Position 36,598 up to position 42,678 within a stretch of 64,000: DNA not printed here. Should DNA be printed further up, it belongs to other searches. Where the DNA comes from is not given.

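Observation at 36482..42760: A 5.8-kb gene for a giant, triplicated YD-repeat-like secreted protein fills the rpmH-dnaA gap where oriC normally lies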

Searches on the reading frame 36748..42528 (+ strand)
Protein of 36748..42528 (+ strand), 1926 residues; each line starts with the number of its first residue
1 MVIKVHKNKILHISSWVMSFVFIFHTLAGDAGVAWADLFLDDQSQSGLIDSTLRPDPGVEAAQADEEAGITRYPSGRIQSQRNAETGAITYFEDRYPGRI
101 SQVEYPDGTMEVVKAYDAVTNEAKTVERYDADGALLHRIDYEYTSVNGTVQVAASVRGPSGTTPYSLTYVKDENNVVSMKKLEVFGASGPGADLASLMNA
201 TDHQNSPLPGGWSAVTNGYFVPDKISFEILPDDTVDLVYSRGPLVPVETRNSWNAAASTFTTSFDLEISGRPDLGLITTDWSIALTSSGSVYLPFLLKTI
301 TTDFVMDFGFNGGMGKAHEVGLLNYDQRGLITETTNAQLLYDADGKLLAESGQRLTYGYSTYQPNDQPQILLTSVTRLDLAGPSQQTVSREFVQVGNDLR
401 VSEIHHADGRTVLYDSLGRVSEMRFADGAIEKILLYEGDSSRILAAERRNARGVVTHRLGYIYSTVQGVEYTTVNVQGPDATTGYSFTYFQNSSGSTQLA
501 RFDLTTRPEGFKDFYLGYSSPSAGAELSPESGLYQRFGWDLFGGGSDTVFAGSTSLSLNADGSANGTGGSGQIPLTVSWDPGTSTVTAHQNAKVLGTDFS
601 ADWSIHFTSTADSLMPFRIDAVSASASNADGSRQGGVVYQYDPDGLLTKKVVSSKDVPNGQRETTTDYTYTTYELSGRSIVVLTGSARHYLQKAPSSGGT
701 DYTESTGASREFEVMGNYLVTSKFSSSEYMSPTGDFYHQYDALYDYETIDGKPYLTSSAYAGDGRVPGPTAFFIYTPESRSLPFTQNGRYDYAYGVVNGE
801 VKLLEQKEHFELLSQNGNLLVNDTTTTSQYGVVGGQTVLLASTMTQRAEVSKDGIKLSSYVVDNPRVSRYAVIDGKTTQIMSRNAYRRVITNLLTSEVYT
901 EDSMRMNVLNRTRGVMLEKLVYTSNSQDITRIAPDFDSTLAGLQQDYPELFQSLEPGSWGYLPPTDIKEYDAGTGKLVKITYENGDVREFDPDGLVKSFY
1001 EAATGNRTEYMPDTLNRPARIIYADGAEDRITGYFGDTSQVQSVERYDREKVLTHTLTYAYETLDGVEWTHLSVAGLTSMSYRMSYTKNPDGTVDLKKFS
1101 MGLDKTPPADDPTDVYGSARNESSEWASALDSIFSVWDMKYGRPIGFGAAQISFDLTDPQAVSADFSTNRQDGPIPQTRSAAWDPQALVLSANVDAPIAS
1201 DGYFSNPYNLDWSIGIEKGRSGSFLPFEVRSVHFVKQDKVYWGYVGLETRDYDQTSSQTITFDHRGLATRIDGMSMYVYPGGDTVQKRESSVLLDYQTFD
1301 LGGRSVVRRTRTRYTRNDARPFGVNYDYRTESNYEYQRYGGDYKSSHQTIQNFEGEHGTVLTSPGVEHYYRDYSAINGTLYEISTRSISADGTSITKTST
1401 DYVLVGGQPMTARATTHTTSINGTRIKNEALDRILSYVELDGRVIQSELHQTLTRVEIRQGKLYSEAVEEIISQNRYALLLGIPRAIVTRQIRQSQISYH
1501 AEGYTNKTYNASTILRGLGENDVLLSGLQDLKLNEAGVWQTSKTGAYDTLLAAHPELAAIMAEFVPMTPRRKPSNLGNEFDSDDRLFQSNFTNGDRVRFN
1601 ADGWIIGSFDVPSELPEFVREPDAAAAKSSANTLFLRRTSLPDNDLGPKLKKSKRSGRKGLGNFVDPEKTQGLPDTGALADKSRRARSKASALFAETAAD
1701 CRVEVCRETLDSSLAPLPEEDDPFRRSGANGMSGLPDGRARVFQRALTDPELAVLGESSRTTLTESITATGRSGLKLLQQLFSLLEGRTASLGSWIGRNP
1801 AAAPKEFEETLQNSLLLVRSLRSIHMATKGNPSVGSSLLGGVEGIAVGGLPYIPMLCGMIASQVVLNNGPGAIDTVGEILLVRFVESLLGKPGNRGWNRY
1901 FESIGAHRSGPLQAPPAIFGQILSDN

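Call 6: search_protein_families(library=pfam, proteins=[window:36748-42528:+], max_evalue=0.01)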
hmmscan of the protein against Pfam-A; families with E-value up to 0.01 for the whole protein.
window:36748-42528:+ (1926 aa): 2 families
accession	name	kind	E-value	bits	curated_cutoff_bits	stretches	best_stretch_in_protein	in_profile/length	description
PF05593.20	RHS_repeat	-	0.00028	21.6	22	0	400-429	6-37/38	RHS Repeat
PF07202.18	Tcp10_C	-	0.00039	20.5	36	0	102-114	6-18/35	T-complex protein 10 C-terminus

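Call 7: search_protein_families(library=ncbifam, proteins=[window:36748-42528:+], max_evalue=1)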
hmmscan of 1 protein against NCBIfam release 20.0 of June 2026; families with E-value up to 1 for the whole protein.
window:36748-42528:+ (1926 aa): 1 family
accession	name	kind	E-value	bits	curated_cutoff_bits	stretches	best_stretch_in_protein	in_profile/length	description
TIGR01643.1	YD_repeat_2x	repeat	0.021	15.3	15.8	0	404-430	10-38/42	YD repeat-containing protein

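Call 8: find_homologous_proteins(query=window:36748-42528:+)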
Query window:36748-42528:+ (1926 aa): 1 proteins with E <= 0.001 among 8000 candidates.
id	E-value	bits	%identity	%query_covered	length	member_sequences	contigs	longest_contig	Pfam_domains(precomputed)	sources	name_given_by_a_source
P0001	0.0e+0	4372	100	100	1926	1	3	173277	-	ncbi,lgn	-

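Call 10: find_encoding_contigs(protein=P0001, flank=10000, max_places=6)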
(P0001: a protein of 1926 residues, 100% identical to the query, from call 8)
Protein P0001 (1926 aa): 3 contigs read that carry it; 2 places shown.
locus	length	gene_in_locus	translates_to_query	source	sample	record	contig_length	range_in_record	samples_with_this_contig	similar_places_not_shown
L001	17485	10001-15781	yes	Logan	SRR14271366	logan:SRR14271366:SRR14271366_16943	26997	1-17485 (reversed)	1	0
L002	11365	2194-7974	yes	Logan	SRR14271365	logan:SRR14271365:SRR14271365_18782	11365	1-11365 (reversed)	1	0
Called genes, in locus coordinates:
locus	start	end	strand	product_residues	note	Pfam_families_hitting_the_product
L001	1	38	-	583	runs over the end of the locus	PF07973:tRNA_SAD, PF00587:tRNA-synt_2b, PF03129:HGTP_anticodon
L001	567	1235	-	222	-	PF04127:DFP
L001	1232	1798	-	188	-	PF02441:Flavoprotein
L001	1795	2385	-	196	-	PF00625:Guanylate_kin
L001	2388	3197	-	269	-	PF03755:YicC-like_N, PF08340:YicC-like_C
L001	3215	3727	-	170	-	PF00334:NDK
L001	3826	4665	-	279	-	PF02195:ParB_N, PF17762:HTH_ParB, PF23552:ParB_C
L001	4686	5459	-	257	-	PF00142:Fer4_NifH (faint), PF01656:CbiA, PF06564:CBP_BcsQ, PF09140:MipZ, PF10609:ParA, PF13614:AAA_31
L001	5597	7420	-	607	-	PF00890:FAD_binding_2 (faint), PF01134:GIDA, PF07992:Pyr_redox_2 (weak), PF12831:FAD_oxidored, PF21680:GIDA_C_1st (weak), PF13932:SAM_GIDA_C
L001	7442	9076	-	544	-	PF14849:YidC_periplas, PF02096:60KD_IMP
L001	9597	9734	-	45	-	PF00468:Ribosomal_L34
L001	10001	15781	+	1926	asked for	-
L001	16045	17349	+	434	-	PF11638:DnaA_N, PF00308:Bac_DnaA, PF01695:IstB_IS21, PF00004:AAA, PF13173:AAA_14 (weak), PF13401:AAA_22 (faint), PF08299:Bac_DnaA_C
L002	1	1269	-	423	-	?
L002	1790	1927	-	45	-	PF00468:Ribosomal_L34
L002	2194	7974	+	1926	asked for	-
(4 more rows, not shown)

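Call 34: search_solved_structures(query=window:36748-42525:+, max_evalue=10)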
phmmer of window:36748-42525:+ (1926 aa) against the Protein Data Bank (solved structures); distinct sequences matched with E-value up to 10: 1.
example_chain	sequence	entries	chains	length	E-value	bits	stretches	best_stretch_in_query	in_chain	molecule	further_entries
7jil_h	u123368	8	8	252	0.6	10.3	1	819-917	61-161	30S ribosomal protein S3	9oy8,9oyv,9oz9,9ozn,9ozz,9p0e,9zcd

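Call 118: search_protein_families(library=padloc, proteins=[window:36748-42525:+], max_evalue=0.01)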
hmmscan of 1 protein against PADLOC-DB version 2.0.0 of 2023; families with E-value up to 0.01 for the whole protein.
window:36748-42525:+ (1926 aa): 0 families

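Call 119: search_protein_families(library=phrogs, proteins=[window:36748-42525:+], max_evalue=0.01)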
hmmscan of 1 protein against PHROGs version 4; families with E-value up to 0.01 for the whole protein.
window:36748-42525:+ (1926 aa): 0 families
